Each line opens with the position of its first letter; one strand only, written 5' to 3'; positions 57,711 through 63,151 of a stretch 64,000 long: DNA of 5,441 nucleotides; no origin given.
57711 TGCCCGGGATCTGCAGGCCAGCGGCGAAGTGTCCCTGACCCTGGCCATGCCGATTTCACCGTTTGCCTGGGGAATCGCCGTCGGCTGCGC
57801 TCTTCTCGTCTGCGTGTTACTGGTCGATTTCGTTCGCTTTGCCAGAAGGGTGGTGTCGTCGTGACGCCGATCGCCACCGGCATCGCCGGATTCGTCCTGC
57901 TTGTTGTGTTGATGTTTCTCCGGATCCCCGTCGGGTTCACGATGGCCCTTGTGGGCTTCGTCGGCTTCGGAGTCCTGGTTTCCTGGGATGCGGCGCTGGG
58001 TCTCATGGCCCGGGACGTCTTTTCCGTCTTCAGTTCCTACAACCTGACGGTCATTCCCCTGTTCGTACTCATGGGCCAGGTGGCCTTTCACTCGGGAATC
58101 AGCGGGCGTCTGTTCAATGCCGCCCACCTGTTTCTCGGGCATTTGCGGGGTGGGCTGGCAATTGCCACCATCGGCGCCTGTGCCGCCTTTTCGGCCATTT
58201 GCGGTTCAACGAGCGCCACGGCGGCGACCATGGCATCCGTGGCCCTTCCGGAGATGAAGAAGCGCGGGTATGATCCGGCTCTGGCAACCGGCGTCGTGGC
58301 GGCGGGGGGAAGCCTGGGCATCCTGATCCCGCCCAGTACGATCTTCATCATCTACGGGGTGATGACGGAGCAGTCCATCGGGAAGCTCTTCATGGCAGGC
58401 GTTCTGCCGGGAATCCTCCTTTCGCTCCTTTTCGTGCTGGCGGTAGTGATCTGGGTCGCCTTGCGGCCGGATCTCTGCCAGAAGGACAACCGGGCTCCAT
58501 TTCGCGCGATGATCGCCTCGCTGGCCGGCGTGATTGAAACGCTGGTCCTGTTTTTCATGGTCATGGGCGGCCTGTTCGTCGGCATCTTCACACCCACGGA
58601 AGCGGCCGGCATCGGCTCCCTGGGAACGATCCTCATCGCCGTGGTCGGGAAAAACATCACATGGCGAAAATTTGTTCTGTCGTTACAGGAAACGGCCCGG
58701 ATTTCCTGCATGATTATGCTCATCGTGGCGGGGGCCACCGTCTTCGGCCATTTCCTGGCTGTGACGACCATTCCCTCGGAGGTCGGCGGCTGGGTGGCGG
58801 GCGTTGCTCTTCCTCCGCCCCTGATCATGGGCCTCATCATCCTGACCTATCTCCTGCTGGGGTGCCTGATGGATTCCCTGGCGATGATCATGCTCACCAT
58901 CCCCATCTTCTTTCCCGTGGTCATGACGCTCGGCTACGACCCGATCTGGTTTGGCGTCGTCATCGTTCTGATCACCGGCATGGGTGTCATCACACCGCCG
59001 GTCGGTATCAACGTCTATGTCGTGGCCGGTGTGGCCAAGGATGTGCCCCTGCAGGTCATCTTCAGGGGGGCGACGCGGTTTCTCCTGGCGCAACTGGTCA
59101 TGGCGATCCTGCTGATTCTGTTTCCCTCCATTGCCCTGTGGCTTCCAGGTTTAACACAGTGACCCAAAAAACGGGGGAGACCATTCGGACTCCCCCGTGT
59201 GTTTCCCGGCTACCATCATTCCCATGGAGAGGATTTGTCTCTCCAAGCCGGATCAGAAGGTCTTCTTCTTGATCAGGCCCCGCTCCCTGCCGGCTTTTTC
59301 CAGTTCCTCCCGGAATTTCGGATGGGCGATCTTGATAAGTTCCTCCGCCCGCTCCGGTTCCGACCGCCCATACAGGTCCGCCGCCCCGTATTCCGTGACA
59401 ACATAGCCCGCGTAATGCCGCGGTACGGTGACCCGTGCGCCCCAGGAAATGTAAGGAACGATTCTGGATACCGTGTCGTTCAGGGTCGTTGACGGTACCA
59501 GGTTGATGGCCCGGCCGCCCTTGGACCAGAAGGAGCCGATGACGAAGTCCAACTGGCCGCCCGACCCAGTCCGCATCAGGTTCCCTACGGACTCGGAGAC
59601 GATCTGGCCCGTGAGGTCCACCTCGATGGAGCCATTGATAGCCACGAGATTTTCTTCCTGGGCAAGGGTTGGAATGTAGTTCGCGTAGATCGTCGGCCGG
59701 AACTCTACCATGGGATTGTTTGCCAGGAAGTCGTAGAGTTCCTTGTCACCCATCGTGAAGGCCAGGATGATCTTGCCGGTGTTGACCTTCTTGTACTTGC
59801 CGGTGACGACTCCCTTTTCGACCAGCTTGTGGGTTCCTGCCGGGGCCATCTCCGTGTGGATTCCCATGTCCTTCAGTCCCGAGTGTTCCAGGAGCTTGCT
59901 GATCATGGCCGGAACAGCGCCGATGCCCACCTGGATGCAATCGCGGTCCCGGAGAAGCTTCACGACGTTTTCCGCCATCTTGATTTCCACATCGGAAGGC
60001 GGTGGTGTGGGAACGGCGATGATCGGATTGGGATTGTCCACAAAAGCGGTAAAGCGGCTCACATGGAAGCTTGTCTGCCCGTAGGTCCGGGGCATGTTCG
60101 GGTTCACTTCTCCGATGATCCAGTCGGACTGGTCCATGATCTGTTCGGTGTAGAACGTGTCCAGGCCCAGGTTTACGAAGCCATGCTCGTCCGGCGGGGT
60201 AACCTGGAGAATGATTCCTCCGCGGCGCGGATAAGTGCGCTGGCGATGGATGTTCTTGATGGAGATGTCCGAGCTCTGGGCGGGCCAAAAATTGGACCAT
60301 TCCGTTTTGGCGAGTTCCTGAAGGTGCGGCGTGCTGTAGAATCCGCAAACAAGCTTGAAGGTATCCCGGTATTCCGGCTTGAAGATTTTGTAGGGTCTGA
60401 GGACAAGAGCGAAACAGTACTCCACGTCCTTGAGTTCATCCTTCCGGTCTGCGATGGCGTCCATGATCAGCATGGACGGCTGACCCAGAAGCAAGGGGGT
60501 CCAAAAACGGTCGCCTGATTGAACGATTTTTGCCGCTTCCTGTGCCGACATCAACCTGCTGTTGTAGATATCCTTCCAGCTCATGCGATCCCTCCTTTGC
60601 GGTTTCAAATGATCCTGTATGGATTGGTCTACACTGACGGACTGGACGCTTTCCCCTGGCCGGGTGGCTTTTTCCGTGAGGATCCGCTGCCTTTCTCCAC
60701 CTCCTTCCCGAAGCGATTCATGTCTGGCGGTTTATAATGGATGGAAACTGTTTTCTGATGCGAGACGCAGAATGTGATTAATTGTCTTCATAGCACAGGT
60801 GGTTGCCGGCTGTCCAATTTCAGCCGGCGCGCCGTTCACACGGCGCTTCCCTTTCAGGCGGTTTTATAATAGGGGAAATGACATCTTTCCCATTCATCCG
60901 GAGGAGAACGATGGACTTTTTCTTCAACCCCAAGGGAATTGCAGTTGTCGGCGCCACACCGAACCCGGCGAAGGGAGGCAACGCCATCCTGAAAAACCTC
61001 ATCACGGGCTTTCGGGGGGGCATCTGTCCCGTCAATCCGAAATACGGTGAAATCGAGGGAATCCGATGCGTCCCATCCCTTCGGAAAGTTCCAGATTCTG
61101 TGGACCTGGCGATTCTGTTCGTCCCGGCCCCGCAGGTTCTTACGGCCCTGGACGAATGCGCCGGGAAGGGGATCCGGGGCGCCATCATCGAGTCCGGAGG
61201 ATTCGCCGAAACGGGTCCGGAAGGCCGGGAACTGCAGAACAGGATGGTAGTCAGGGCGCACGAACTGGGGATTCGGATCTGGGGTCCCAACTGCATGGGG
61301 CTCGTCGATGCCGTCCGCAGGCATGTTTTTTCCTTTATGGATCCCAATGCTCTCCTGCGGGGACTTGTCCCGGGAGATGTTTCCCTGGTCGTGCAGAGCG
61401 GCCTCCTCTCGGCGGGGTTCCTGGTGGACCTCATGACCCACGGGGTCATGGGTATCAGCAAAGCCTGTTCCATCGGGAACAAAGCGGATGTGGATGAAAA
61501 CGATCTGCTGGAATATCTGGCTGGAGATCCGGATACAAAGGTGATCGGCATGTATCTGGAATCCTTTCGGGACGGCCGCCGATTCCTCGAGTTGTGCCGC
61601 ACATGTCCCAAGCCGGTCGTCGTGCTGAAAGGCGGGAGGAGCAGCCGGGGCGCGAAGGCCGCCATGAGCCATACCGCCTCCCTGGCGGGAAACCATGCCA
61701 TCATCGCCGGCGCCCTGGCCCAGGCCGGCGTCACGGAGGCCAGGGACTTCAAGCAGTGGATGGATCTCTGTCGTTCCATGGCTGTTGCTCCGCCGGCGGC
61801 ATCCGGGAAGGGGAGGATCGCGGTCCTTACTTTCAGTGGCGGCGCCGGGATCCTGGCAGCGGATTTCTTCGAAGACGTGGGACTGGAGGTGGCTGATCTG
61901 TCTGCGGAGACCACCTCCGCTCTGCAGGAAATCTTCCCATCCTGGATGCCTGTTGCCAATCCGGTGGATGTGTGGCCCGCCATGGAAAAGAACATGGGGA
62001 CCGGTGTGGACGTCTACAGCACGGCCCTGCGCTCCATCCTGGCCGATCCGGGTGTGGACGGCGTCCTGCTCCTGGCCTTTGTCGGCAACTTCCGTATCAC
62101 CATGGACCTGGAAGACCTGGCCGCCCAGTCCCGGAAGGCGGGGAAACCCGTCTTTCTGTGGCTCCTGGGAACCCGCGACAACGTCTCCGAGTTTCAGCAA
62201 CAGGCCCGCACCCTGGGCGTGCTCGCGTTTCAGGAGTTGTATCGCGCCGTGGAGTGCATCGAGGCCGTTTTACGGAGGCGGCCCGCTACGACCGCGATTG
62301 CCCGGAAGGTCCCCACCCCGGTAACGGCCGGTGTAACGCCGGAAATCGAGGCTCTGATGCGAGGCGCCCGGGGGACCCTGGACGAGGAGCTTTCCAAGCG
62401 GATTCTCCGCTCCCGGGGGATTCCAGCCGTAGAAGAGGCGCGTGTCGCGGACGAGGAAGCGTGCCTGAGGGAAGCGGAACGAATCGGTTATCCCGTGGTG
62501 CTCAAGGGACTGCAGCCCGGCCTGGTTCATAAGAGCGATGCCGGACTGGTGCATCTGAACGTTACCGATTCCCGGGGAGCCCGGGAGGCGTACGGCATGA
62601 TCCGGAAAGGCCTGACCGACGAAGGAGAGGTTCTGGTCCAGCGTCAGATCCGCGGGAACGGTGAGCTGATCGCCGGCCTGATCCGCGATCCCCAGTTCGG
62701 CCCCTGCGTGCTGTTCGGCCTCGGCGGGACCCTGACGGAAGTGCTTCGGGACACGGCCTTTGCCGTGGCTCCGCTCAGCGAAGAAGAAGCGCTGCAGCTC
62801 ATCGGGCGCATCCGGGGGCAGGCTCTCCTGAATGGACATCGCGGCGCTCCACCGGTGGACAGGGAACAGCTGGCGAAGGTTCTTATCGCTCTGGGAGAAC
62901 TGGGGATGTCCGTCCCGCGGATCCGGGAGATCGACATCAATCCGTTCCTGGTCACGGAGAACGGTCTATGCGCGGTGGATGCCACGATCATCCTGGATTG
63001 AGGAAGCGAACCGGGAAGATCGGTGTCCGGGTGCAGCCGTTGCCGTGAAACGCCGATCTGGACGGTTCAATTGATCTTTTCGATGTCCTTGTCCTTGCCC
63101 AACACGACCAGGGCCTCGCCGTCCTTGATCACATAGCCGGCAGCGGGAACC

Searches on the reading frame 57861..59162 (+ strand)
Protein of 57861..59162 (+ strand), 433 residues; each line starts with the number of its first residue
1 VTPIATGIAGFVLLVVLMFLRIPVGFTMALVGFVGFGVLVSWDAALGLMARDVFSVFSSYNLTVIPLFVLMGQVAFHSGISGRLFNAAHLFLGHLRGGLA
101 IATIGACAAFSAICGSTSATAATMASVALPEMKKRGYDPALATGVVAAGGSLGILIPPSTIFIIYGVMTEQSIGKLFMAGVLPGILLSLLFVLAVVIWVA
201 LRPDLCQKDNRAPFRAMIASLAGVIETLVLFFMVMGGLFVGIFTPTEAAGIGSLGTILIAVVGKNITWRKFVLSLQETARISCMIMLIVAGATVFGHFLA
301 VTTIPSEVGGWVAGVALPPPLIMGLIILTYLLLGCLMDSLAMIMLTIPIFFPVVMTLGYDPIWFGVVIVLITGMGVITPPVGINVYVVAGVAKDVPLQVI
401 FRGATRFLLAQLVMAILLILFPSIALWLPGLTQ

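Call 79: search_protein_families(library=pfam, proteins=[window:57861-59162:+], max_evalue=0.001)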
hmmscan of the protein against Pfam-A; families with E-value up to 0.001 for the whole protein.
window:57861-59162:+ (433 aa): 1 family
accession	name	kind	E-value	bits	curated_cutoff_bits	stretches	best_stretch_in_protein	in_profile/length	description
PF06808.19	DctM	-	7.1e-101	338.4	23.8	1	11-424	1-413/413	Tripartite ATP-independent periplasmic transporter, DctM component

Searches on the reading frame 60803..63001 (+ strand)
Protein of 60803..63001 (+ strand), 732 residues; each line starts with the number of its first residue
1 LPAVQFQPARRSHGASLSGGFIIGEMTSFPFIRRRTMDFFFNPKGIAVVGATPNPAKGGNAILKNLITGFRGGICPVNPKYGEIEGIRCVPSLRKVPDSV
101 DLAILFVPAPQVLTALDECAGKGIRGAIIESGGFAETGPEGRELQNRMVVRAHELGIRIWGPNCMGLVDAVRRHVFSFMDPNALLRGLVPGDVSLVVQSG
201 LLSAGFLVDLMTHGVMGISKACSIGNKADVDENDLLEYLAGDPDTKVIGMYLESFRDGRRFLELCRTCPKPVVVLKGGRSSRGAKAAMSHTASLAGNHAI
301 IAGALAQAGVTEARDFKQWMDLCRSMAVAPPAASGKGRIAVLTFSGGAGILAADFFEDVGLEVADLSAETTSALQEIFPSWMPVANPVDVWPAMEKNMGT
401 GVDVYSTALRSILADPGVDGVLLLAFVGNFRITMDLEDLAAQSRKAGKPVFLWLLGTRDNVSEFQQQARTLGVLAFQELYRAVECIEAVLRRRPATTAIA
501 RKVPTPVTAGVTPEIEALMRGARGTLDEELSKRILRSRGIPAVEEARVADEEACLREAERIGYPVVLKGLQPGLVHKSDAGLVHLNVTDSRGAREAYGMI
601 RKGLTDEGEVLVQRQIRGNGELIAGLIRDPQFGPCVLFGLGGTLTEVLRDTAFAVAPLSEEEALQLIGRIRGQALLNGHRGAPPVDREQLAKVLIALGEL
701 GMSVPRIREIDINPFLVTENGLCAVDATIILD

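Call 79: search_protein_families(library=pfam, proteins=[window:60803-63001:+], max_evalue=0.001)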
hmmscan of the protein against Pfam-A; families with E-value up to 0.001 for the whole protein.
window:60803-63001:+ (732 aa): 5 families
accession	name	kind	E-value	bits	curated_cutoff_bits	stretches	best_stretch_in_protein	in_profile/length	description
PF13549.11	ATP-grasp_5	-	1.6e-61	208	27.6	1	520-731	4-221/221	ATP-grasp domain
PF13607.11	Succ_CoA_lig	-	1.4e-45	154.9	27.4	1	190-324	1-136/138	Succinyl-CoA ligase like flavodoxin domain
PF13380.12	CoA_binding_2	-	1.3e-24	87.3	22.8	1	45-167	2-113/116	CoA binding domain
PF02629.25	CoA_binding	-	1.1e-11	45.7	22.3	1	43-129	3-93/97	CoA binding domain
PF00549.24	Ligase_CoA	-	1.7e-05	25.3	24.5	1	404-471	37-107/128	CoA-ligase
